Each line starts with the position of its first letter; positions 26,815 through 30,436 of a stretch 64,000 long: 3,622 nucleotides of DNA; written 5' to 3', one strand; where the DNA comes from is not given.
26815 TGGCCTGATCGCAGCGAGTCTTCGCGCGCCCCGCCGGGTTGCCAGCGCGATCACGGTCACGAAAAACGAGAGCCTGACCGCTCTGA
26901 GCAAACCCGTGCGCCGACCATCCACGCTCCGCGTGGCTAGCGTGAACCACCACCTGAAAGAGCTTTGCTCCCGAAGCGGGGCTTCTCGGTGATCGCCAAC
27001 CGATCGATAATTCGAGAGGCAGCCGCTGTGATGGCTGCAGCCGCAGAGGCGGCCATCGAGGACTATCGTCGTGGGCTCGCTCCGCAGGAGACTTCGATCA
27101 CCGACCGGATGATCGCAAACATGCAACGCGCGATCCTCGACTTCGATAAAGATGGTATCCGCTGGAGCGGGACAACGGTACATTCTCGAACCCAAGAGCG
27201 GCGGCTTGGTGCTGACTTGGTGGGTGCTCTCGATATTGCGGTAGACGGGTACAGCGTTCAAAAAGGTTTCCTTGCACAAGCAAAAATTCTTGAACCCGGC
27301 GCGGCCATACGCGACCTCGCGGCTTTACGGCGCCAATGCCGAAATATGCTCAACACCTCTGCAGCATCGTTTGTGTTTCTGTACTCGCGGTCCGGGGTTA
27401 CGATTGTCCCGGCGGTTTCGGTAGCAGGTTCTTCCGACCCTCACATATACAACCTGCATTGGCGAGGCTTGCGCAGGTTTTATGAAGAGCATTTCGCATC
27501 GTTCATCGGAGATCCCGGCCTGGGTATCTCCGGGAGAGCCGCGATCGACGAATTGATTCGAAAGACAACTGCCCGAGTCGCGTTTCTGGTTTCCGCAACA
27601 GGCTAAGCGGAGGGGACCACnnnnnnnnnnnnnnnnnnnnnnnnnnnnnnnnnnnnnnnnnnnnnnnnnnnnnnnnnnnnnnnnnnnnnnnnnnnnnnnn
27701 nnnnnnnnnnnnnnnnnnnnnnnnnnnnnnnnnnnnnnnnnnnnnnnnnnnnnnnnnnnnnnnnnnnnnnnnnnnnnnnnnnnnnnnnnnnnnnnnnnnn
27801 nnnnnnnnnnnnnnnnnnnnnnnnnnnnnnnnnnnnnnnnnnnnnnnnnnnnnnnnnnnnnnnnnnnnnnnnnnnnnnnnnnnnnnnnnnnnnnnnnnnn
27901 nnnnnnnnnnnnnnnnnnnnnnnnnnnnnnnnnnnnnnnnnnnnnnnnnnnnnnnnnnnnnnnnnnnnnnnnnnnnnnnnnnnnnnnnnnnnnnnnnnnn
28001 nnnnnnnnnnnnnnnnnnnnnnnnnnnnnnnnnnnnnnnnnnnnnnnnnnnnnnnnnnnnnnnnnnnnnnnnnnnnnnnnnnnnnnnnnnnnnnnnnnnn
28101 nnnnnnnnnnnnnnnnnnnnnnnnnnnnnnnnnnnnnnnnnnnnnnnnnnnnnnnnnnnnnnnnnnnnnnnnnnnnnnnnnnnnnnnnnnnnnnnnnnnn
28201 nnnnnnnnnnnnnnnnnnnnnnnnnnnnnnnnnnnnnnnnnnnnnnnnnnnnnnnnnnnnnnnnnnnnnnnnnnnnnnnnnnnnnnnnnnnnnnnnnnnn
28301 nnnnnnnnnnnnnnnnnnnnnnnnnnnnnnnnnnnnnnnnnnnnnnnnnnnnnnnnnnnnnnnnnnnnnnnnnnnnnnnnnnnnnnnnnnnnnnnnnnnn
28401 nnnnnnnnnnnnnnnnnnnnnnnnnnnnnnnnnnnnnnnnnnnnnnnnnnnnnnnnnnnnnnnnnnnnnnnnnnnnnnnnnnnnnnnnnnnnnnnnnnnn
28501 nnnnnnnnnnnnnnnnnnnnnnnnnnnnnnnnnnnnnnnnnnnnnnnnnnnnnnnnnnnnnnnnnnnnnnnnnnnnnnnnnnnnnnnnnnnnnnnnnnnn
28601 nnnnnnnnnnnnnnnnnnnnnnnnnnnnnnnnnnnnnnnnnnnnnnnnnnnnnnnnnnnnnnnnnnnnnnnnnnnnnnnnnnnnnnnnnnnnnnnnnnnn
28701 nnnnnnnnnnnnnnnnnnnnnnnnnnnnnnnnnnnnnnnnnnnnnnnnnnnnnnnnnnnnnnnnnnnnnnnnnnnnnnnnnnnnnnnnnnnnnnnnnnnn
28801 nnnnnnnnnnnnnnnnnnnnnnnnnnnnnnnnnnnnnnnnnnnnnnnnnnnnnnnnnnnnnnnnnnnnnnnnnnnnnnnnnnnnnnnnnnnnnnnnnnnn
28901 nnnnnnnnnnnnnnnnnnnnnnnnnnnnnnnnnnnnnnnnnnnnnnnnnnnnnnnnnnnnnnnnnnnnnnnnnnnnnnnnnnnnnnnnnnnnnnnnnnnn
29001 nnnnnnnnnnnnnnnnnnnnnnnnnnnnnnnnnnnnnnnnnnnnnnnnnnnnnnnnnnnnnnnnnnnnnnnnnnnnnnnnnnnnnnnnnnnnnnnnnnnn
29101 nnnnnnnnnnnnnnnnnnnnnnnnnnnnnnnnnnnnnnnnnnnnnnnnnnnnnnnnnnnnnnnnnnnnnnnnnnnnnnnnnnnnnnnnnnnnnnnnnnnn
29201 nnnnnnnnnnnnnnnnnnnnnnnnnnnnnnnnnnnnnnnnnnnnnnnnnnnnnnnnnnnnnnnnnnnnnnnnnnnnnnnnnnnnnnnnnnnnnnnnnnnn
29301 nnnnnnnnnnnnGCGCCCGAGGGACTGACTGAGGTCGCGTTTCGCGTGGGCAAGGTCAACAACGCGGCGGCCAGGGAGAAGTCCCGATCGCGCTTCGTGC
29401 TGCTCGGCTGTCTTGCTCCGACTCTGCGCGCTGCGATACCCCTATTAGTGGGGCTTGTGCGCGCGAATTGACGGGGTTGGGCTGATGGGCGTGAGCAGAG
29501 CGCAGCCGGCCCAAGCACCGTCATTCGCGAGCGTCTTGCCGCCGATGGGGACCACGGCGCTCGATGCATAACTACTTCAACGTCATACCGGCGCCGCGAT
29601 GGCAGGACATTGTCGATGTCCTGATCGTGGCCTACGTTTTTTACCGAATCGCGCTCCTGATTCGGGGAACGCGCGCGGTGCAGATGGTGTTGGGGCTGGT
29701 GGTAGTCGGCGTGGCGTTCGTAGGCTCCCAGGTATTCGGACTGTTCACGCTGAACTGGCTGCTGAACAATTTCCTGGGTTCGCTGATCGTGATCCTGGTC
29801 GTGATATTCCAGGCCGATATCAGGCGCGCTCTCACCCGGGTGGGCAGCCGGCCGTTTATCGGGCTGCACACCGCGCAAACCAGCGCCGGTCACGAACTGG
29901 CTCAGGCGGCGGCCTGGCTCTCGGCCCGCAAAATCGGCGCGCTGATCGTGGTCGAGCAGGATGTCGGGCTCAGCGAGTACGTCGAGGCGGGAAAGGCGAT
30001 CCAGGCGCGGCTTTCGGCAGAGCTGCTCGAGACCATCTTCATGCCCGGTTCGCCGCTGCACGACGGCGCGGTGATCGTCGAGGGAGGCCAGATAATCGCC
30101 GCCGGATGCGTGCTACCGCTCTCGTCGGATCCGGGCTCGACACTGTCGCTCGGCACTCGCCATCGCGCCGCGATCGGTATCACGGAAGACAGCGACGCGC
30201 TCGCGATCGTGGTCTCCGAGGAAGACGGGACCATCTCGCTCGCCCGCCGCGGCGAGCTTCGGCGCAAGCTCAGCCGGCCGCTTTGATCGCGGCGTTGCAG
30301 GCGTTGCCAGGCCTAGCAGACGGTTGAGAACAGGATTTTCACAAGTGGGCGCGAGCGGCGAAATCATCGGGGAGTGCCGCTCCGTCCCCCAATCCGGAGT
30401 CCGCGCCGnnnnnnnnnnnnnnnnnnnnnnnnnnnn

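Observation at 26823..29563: Low-GC two-gene island between ftsH and cdaA: PD-(D/E)xK-like protein + DUF262/DUF1524 nuclease, a candidate uncharacterised defence pair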

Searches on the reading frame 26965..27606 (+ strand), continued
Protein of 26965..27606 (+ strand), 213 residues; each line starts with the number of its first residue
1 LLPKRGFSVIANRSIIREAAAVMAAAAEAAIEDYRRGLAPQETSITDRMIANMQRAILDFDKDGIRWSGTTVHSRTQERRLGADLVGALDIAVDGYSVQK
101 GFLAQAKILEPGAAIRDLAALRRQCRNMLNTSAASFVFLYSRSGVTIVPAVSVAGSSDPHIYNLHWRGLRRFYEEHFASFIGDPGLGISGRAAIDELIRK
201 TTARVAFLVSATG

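Call 60: find_related_loci(query=A1, collection=metagenome_contigs, flank=8000)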
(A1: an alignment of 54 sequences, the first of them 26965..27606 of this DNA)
Query A1 (213 aa) in metagenome_contigs; peptide patterns used: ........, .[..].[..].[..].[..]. (x = any residue, [..] = any of these).
600 stretches matched a pattern (row limit reached: there are more); 166 encode a relative of the query (tblastn E <= 1e-3); the best 80 are kept; 80 distinct loci.
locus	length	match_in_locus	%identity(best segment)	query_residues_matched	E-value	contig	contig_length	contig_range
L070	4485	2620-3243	42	5-207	3e-48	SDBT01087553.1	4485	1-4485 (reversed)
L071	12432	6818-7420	42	15-211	3e-46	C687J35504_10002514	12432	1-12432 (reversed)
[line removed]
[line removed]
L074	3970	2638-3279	39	5-213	4e-46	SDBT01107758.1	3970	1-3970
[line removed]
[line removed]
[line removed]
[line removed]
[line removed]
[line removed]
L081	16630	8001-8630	40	9-213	7e-45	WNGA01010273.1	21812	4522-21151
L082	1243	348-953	44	15-211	9e-47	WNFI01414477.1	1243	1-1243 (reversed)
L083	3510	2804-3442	38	6-213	1e-44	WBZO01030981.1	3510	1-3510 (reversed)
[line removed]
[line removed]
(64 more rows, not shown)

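Call 70: search_protein_families(library=phrogs, proteins=[window:26989-27606:+, L001:3139-5349:+], max_evalue=0.01)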
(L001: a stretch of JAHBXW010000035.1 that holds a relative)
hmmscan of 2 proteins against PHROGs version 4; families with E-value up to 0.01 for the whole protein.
window:26989-27606:+ (205 aa): 0 families

L001:3139-5349:+ (736 aa): 0 families

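Call 84: search_dna_similar(query=window:26989-27606:+, collection=plasmids, mode=protein, max_evalue=0.001, max_rows=15)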
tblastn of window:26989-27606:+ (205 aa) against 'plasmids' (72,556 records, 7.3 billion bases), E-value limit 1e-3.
Records with a match: 2; places in all: 2; records where one place covers at least 80% of the query: 1.
Best place of each record, by identity: <60% 2.
By first word of the organism name: Roseomonas 1; Enterobacter 1.
By predicted mobility (MOB-suite, as given by PLSDB): non-mobilizable 2.
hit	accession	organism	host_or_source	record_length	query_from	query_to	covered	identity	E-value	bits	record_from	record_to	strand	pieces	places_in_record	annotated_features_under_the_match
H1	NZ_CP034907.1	Roseomonas mucosa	Homo sapiens,tissue sample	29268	26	205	88%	33.2%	2e-14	78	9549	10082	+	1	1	hypothetical protein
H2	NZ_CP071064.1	Enterobacter mori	Homo sapiens,ascites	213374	26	175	73%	33.5%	2e-13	76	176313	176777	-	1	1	hypothetical protein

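Call 86: get_annotated_region(hit=H2, flank=8000)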
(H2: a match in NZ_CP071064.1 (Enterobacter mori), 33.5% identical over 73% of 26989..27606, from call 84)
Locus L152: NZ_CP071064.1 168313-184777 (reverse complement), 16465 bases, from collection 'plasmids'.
description: Enterobacter mori strain 08-091 plasmid pHS08-091, complete sequence
organism: Enterobacter mori (NCBI taxid 539813)
taxonomy: Bacteria; Pseudomonadota; Gammaproteobacteria; Enterobacterales; Enterobacteriaceae; Enterobacter; Enterobacter mori
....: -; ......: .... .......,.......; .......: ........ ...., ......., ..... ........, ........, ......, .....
typing (MOB-suite, as given by PLSDB): non-mobilizable
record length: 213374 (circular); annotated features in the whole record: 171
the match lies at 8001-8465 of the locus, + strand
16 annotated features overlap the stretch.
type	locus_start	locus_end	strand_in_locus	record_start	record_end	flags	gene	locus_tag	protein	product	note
CDS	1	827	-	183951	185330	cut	-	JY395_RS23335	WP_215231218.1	PLP-dependent aminotransferase family protein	-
CDS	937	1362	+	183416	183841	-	-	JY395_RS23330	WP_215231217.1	GNAT family N-acetyltransferase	-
CDS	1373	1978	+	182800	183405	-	-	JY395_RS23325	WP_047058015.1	NAD(P)H-dependent oxidoreductase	-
CDS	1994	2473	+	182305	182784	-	-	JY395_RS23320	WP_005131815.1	carboxymuconolactone decarboxylase family protein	-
CDS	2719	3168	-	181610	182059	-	-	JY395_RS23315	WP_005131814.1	carboxymuconolactone decarboxylase family protein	-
CDS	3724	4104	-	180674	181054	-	-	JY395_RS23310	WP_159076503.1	hypothetical protein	-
CDS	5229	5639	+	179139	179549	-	-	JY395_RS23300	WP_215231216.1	hypothetical protein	-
CDS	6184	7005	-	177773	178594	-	-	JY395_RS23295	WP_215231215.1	FRG domain-containing protein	-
CDS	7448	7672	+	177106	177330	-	-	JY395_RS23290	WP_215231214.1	hypothetical protein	-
CDS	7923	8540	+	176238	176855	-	-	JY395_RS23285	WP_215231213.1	hypothetical protein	-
CDS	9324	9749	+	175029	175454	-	-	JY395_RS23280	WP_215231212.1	hypothetical protein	-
CDS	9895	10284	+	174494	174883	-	-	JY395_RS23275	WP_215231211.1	hypothetical protein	-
CDS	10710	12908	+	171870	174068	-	-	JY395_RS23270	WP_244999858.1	tektin family protein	-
CDS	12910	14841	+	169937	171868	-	-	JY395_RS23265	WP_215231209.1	hypothetical protein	-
CDS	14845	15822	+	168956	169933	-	-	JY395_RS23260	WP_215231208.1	hypothetical protein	-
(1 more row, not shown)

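Call 87: get_annotated_region(hit=H1, flank=8000)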
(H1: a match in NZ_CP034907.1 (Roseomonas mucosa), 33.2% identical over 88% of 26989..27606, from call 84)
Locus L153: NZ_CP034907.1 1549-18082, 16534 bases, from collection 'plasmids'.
description: Roseomonas mucosa strain AD3 plasmid p5-AD3
organism: Roseomonas mucosa (NCBI taxid 207340)
taxonomy: Bacteria; Pseudomonadota; Alphaproteobacteria; Rhodospirillales; Acetobacteraceae; Roseomonas; Roseomonas mucosa
host: -; source: Homo sapiens,tissue sample; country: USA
typing (MOB-suite, as given by PLSDB): non-mobilizable
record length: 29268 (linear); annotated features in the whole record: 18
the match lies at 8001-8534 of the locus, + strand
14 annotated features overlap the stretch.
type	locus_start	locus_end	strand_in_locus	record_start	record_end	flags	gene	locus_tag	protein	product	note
CDS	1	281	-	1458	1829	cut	-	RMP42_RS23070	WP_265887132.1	hypothetical protein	-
CDS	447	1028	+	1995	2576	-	-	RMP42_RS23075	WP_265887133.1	hypothetical protein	-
CDS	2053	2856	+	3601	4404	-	-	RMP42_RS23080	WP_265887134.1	hypothetical protein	-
CDS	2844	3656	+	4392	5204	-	-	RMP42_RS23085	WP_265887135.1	hypothetical protein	-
CDS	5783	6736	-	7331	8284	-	-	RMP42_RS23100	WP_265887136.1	phage exclusion protein Lit family protein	-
CDS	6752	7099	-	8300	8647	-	-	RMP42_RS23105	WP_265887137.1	hypothetical protein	-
CDS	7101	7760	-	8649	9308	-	-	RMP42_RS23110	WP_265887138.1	ParA family protein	-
CDS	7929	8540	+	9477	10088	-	-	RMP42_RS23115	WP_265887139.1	hypothetical protein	-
CDS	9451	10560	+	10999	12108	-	-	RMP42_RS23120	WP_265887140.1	replication initiation protein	GO:0006270 - DNA replication initiation [Evidence IEA]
CDS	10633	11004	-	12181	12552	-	-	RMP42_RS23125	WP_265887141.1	SOS response-associated peptidase family protein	GO:0006974 - DNA damage response [Evidence IEA]; GO:0018142 - protein-DNA covalent cross-linking [Evidence IEA]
CDS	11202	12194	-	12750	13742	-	-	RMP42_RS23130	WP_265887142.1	tyrosine-type recombinase/integrase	GO:0015074 - DNA integration [Evidence IEA]; GO:0006310 - DNA recombination [Evidence IEA]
CDS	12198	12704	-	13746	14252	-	-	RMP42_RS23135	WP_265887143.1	hypothetical protein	-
CDS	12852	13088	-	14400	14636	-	-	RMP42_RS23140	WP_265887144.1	hypothetical protein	-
CDS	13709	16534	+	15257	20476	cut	-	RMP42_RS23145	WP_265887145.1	DEAD/DEAH box helicase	-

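Call 92: search_protein_families(library=pfam, proteins=[L030:10821-11780:+, L036:10876-11829:+, L046:10848-11759:+, L062:10718-11638:+, L027:10818-11675:+, L070:3443-4240:+, L042:8907-9836:+, L053:8830-9819:+, L045:10700-11851:+, L140:8670-10787:+], max_evalue=0.001)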
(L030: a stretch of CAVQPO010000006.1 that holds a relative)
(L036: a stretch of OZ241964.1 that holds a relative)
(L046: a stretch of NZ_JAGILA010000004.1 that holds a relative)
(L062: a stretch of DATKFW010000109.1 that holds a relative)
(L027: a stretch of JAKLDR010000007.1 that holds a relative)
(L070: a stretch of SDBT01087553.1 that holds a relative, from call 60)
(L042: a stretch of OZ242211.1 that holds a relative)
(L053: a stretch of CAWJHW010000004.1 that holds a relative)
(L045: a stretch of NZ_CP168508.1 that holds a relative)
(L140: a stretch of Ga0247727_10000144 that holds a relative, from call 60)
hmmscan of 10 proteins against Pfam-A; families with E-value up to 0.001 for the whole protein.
L030:10821-11780:+ (319 aa): 1 family
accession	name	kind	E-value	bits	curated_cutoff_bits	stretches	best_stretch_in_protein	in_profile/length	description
PF00145.23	DNA_methylase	-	2.8e-69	234.5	22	1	5-305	3-323/324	C-5 cytosine-specific DNA methylase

L036:10876-11829:+ (317 aa): 1 family
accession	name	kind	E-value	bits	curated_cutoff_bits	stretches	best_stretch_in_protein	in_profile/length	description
PF10137.14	CAP12-PCTIR_TIR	-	1.8e-39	134.8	24.7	1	170-290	1-118/119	CAP12/Pycsar effector protein, TIR domain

L046:10848-11759:+ (303 aa): 0 families

L062:10718-11638:+ (306 aa): 1 family
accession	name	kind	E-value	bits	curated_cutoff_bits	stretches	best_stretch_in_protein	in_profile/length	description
PF07978.19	NIPSNAP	-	4.1e-18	65.9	22.3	2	79-160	1-80/102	NIPSNAP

L027:10818-11675:+ (285 aa): 0 families

L070:3443-4240:+ (265 aa): 4 families
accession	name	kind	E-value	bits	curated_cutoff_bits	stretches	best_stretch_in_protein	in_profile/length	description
PF01738.24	DLH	-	7.6e-09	35.9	21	1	63-250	12-193/217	Dienelactone hydrolase family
PF02230.22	Abhydrolase_2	-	1.7e-07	31.7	23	1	120-257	87-213/217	Phospholipase/Carboxylesterase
PF12146.15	Hydrolase_4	-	0.00021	21.1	27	0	86-177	26-108/239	Serine aminopeptidase, S33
PF08840.17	BAAT_C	-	0.00056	20.4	20.9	1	133-193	8-67/210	BAAT / Acyl-CoA thioester hydrolase C terminal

L042:8907-9836:+ (309 aa): 1 family
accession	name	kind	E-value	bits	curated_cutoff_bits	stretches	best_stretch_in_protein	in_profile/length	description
PF04471.18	Mrr_cat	-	1.2e-07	32.2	21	1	166-273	6-114/115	Restriction endonuclease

L053:8830-9819:+ (329 aa): 0 families

L045:10700-11851:+ (383 aa): 1 family
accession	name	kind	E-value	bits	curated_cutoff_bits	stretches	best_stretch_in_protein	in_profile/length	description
PF18950.5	DUF5694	-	2.6e-17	64.2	27.5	1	210-382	15-185/185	Family of unknown function (DUF5694)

L140:8670-10787:+ (705 aa): 6 families
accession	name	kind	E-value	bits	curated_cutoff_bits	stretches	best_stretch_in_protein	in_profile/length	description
PF17191.10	RecG_wedge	-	2.2e-24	86.3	23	1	33-192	6-159/162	RecG wedge domain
PF00270.35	DEAD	-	1.4e-18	67.6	26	1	309-462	17-162/167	DEAD/DEAH box helicase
PF00271.37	Helicase_C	-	5.3e-18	65.7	23.5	1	508-614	12-108/110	Helicase conserved C-terminal domain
PF19833.4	RecG_dom3_C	-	1.9e-12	47.5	26.8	1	642-694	1-54/87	ATP-dependent DNA helicase RecG, domain 3, C-terminal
PF04851.21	ResIII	-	5.8e-10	39.8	22.5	1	285-459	3-162/164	Type III restriction enzyme, res subunit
PF13604.12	AAA_30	-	0.00059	20.1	27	0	308-349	20-61/191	AAA domain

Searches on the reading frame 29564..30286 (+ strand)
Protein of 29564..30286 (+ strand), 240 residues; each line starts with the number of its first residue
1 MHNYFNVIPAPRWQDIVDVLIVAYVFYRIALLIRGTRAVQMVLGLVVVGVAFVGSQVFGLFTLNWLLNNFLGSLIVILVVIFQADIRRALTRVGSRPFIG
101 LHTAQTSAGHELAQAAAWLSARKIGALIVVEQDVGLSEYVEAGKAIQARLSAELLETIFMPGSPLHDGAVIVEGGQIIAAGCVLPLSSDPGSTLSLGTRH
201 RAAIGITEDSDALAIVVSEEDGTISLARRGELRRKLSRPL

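Call 71: find_homologous_proteins(query=window:29564-30286:+, max_evalue=1e-60)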
Query window:29564-30286:+ (240 aa): 1374 proteins with E <= 1e-60 among 8000 candidates; the best 120 are listed.
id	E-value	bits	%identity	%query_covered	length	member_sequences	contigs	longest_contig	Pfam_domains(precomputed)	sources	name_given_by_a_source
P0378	2.0e-142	490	99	98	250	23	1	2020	PF02457.22,PF19293.5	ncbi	-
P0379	3.5e-126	437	87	99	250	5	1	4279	PF02457.22,PF19293.5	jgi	jgi:diadenylate cyclase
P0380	3.6e-126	437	88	98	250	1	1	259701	PF02457.22,PF19293.5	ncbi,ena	-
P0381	2.3e-122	425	85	98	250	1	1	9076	PF02457.22,PF19293.5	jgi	jgi:diadenylate cyclase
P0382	3.2e-118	411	84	99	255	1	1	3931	PF02457.22,PF19293.5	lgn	-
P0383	5.3e-118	410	85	98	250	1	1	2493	PF02457.22,PF19293.5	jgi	jgi:diadenylate cyclase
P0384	2.6e-114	398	81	100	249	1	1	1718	PF02457.22,PF19293.5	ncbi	-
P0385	5.8e-112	391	80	98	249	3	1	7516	PF02457.22,PF19293.5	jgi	jgi:diadenylate cyclase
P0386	1.4e-111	389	75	98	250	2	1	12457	PF02457.22,PF19293.5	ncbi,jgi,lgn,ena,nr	ncbi:MAG TPA: diadenylate cyclase CdaA [Candidatus Binataceae bacterium]|nr:diadenylate cyclase CdaA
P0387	8.2e-110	384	76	99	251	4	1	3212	PF02457.22,PF19293.5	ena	-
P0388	5.2e-107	374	72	99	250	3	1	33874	PF02457.22,PF19293.5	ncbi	-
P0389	7.3e-107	374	73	99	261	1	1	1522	PF02457.22,PF19293.5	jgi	jgi:diadenylate cyclase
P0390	1.1e-106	373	73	99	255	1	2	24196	PF02457.22,PF19293.5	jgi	jgi:diadenylate cyclase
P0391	1.4e-106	373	75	99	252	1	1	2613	PF02457.22,PF19293.5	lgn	-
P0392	4.2e-106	371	72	99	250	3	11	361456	PF02457.22,PF19293.5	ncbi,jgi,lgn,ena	jgi:diadenylate cyclase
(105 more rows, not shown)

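Call 72: find_encoding_contigs(protein=P0380, flank=6000, max_places=2)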
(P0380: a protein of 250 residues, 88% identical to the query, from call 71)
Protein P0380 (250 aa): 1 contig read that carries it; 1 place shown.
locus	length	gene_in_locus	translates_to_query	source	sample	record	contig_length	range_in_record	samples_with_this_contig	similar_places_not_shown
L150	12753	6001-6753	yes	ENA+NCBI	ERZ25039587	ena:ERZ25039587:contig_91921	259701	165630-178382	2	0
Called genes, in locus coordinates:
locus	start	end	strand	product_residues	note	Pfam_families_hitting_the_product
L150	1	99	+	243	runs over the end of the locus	PF06739:SBBP, PF15780:ASH (weak), PF22544:HYDIN_VesB_CFA65-like_Ig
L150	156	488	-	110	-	PF01648:ACPS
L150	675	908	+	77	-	PF13370:Fer4_13, PF13459:Fer4_15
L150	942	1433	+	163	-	PF00583:Acetyltransf_1 (weak), PF13508:Acetyltransf_7 (weak)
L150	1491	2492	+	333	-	PF08240:ADH_N, PF00107:ADH_zinc_N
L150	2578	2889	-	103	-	-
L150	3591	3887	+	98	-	PF11734:TilS_C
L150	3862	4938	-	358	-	-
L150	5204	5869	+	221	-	PF01434:Peptidase_M41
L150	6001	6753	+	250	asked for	PF19293:CdaA_N, PF02457:DAC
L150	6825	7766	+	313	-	PF07949:YbbR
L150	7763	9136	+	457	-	PF02878:PGM_PMM_I, PF02879:PGM_PMM_II, PF02880:PGM_PMM_III, PF00408:PGM_PMM_IV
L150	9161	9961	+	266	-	PF03740:PdxJ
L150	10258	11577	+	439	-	PF03853:YjeF_N, PF01256:Carb_kinase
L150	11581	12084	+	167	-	PF02367:TsaE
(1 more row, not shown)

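Call 73: find_encoding_contigs(protein=P0381, flank=6000, max_places=2)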
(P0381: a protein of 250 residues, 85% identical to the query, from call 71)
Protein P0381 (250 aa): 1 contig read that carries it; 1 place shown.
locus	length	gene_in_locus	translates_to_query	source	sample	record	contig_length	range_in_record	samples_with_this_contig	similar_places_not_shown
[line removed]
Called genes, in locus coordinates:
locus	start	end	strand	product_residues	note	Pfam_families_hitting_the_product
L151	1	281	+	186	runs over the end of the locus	PF01556:DnaJ_C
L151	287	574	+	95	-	PF13591:MerR_2, PF13411:MerR_1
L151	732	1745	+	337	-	PF01841:Transglut_core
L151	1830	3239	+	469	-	PF01171:ATP_bind_3, PF09179:TilS, PF11734:TilS_C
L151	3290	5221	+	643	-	PF06480:FtsH_ext, PF06068:TIP49 (weak), PF00004:AAA, PF07728:AAA_5 (weak), PF17862:AAA_lid_3, PF01434:Peptidase_M41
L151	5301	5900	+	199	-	-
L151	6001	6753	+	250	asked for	PF19293:CdaA_N (weak), PF02457:DAC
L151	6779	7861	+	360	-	PF07949:YbbR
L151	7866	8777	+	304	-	?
